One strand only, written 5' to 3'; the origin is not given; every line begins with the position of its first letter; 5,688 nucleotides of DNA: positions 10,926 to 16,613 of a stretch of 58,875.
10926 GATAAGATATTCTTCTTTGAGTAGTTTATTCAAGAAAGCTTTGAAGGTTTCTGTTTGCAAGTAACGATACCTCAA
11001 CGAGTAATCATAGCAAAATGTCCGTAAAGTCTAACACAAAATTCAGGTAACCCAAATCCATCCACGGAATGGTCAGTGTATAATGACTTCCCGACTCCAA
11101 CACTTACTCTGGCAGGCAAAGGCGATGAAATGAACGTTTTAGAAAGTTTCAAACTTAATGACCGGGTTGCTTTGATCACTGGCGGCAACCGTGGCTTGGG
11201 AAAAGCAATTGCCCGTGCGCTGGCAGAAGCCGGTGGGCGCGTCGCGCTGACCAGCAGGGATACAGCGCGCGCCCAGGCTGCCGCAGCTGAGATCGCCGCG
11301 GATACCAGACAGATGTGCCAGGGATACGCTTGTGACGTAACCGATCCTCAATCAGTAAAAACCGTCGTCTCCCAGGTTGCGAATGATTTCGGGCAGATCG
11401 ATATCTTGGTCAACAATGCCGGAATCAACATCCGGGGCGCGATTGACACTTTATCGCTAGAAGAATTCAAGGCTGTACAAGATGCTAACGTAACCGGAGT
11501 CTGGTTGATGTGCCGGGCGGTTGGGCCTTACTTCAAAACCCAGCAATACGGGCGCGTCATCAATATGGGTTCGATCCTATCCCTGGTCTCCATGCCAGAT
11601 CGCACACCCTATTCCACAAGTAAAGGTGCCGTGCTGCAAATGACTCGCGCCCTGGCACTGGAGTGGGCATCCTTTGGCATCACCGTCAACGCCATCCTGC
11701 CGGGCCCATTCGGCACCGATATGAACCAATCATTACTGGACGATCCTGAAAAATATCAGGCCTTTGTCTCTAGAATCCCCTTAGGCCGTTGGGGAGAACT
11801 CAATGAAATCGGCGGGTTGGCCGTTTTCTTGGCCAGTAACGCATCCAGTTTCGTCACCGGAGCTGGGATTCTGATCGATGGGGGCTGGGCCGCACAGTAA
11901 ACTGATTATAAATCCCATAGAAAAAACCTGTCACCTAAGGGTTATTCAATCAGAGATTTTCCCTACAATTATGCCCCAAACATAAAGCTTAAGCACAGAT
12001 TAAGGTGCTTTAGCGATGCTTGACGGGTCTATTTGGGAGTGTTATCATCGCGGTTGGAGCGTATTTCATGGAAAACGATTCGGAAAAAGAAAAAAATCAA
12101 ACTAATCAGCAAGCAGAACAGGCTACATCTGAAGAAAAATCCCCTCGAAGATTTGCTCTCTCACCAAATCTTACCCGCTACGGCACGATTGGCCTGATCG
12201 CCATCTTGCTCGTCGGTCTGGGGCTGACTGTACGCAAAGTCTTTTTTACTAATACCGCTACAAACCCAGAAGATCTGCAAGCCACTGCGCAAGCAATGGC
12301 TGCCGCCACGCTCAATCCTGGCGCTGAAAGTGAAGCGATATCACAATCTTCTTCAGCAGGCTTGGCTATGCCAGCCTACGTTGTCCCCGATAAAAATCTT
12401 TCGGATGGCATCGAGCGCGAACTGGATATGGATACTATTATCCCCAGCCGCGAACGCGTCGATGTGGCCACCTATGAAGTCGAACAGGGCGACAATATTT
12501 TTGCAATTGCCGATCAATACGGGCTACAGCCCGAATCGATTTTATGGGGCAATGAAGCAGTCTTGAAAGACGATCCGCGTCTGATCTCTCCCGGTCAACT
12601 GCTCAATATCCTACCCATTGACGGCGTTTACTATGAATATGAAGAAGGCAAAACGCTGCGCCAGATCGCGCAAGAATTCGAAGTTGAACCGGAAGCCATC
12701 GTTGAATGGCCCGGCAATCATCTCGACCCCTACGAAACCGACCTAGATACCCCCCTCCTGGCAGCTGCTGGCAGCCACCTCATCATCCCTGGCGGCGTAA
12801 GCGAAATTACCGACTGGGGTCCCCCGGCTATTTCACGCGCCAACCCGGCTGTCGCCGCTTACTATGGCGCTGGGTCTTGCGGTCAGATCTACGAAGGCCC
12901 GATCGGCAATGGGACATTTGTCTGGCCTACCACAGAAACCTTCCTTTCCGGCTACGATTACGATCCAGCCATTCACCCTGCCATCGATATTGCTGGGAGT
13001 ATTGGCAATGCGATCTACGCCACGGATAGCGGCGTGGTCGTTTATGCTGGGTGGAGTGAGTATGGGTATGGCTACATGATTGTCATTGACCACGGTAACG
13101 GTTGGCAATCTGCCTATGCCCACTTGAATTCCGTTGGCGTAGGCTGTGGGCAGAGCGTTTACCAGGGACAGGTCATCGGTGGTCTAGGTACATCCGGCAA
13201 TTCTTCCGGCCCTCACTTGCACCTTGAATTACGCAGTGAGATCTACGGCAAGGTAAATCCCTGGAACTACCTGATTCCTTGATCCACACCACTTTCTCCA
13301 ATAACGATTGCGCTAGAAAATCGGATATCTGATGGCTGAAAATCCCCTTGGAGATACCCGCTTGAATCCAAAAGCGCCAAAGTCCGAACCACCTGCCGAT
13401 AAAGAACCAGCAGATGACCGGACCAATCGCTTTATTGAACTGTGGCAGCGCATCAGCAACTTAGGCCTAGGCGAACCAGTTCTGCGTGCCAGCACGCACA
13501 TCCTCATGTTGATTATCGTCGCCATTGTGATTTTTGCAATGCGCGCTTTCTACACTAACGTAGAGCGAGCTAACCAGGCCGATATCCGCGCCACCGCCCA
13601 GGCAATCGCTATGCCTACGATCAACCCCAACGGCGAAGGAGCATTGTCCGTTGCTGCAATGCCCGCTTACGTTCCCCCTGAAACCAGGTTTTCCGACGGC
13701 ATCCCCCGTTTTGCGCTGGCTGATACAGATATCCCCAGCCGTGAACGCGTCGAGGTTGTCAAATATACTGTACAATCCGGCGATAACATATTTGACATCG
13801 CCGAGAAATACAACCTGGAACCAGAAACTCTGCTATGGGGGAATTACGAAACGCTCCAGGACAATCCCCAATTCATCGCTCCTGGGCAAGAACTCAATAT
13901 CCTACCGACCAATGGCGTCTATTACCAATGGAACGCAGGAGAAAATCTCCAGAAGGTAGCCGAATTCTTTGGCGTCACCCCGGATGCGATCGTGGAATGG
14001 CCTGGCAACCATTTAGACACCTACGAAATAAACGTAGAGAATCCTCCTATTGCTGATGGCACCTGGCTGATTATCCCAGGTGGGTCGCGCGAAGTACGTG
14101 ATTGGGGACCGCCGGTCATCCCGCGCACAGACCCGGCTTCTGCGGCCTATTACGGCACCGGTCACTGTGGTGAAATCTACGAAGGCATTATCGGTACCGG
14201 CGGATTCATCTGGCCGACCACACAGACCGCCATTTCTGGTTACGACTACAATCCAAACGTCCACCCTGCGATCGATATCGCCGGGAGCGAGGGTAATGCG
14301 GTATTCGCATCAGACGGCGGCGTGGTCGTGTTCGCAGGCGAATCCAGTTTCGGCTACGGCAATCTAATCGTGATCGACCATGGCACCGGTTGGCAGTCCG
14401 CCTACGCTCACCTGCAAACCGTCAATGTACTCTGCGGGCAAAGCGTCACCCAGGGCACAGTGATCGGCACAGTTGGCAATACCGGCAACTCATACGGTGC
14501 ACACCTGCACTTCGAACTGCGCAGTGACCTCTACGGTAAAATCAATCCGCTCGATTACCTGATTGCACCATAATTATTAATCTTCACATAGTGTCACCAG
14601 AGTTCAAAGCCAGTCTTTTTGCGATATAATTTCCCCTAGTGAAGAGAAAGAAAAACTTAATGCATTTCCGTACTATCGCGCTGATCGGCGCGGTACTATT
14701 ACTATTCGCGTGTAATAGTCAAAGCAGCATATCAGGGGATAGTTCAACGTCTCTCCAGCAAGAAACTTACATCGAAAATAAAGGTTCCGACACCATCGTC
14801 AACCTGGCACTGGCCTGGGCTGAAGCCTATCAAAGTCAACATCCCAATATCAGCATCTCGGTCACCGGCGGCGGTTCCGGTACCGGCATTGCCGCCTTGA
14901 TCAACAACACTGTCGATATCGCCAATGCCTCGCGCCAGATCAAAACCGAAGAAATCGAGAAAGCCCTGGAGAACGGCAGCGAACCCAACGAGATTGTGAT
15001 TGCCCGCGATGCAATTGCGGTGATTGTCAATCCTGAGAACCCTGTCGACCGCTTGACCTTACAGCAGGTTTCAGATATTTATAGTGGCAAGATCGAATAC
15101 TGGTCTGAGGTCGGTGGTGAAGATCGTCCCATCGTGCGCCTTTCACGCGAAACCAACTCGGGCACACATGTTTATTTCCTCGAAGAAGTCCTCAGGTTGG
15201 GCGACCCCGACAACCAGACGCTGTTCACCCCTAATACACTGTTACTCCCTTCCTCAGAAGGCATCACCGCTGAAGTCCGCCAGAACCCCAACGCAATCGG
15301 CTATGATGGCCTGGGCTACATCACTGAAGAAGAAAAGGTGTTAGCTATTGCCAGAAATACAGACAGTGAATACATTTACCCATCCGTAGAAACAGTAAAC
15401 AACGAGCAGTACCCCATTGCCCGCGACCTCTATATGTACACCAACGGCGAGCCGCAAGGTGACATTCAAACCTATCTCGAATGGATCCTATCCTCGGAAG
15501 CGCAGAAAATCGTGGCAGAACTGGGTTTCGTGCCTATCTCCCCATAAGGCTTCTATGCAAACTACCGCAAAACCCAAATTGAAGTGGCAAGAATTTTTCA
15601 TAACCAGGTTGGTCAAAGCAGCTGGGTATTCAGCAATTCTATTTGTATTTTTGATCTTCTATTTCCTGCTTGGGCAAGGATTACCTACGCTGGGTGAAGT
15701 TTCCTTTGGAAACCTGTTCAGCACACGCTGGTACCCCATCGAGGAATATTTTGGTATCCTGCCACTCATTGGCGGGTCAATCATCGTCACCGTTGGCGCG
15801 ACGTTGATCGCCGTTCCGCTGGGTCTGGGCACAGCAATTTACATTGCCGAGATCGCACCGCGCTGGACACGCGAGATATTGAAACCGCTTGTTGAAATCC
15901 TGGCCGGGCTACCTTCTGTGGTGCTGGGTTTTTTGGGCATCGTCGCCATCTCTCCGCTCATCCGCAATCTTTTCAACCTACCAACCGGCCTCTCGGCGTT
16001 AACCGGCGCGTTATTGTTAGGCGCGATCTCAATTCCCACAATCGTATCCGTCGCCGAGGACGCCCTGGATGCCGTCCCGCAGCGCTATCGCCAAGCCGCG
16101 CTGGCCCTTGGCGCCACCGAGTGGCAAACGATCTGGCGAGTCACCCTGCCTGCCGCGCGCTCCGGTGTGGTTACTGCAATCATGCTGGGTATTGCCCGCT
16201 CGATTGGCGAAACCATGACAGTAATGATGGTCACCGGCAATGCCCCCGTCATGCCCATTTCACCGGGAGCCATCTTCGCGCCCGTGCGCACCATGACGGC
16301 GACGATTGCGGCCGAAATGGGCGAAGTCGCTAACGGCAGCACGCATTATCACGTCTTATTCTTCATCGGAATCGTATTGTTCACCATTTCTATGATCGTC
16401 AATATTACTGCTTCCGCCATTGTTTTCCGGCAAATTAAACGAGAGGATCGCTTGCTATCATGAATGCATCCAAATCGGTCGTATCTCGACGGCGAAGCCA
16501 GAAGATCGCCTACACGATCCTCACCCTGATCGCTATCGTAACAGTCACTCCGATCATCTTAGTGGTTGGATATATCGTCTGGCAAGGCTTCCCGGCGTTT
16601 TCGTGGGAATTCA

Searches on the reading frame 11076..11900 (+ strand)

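Call 88: search_protein_families(library=pfam, proteins=[window:11076-11900:+], max_evalue=0.0001)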
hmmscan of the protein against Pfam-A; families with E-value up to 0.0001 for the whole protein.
window:11076-11900:+ (274 aa): 5 families
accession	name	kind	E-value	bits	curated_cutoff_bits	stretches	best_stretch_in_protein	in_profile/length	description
PF13561.12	adh_short_C2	-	6.6e-68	229.2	27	1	38-271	5-235/236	Enoyl-(Acyl carrier protein) reductase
PF00106.31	adh_short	-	1.7e-58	197.8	26.6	1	30-223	1-193/195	short chain dehydrogenase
PF08659.16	KR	-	1.6e-19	71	22.6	1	32-183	3-153/180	KR domain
PF01370.27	Epimerase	-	1.5e-09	38.1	20.9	1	32-217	1-177/240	NAD dependent epimerase/dehydratase family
PF23441.1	SDR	-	2.1e-08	34.3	27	1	26-270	4-254/258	SDR-like rossmann domain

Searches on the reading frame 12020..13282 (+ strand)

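Call 17: search_protein_families(library=pfam, proteins=[window:12020-13282:+], max_evalue=0.001)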
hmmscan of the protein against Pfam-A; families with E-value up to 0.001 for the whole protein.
window:12020-13282:+ (420 aa): 3 families
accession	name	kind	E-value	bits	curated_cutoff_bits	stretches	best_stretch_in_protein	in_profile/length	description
PF01551.29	Peptidase_M23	-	1.7e-28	99.1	28.7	1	318-406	2-89/96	Peptidase family M23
PF01476.26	LysM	-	8e-07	29.3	20.9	1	152-197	1-42/43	LysM domain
PF23473.1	LysM3_LYK4_5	-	3.9e-06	27.3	29.3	0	151-179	4-32/48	LYK4/5 LysM3 domain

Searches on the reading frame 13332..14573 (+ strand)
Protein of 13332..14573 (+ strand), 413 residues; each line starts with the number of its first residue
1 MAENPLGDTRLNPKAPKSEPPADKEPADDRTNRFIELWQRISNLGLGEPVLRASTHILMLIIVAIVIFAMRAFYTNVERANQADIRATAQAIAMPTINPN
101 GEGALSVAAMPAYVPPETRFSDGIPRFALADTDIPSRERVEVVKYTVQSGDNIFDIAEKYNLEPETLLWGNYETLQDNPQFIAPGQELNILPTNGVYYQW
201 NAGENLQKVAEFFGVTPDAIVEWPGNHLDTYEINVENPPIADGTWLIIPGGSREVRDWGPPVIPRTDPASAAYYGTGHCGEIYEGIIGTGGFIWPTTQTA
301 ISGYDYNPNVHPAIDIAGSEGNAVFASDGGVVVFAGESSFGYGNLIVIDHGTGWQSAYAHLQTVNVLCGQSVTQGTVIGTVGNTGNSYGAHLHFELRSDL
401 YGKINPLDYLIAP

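Call 17: search_protein_families(library=pfam, proteins=[window:13332-14573:+], max_evalue=0.001)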
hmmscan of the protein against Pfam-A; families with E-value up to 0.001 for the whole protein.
window:13332-14573:+ (413 aa): 3 families
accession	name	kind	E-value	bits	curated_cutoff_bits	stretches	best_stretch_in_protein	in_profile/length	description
PF01551.29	Peptidase_M23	-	2.7e-29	101.7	28.7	1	310-399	2-90/96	Peptidase family M23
PF01476.26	LysM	-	1.4e-09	38.2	20.9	1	145-190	1-42/43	LysM domain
PF23473.1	LysM3_LYK4_5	-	0.00035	21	29.3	0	144-171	4-31/48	LYK4/5 LysM3 domain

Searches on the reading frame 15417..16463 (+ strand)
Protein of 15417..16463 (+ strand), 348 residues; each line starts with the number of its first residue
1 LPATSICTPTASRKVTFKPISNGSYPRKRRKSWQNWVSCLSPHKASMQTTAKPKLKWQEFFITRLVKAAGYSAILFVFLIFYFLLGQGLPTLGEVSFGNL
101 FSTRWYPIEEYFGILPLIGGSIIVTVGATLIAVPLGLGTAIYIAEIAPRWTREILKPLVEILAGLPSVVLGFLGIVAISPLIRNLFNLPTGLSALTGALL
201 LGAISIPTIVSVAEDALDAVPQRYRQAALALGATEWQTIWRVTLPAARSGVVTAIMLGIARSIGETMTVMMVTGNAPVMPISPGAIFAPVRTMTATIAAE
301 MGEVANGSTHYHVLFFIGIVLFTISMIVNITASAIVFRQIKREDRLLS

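Call 17: search_protein_families(library=pfam, proteins=[window:15417-16463:+], max_evalue=0.001)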
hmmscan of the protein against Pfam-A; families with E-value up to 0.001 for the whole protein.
window:15417-16463:+ (348 aa): 1 family
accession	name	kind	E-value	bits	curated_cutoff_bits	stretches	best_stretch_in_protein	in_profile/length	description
PF00528.27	BPD_transp_1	-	7.8e-20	71.8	26.4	1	136-335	1-178/184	Binding-protein-dependent transport system inner membrane component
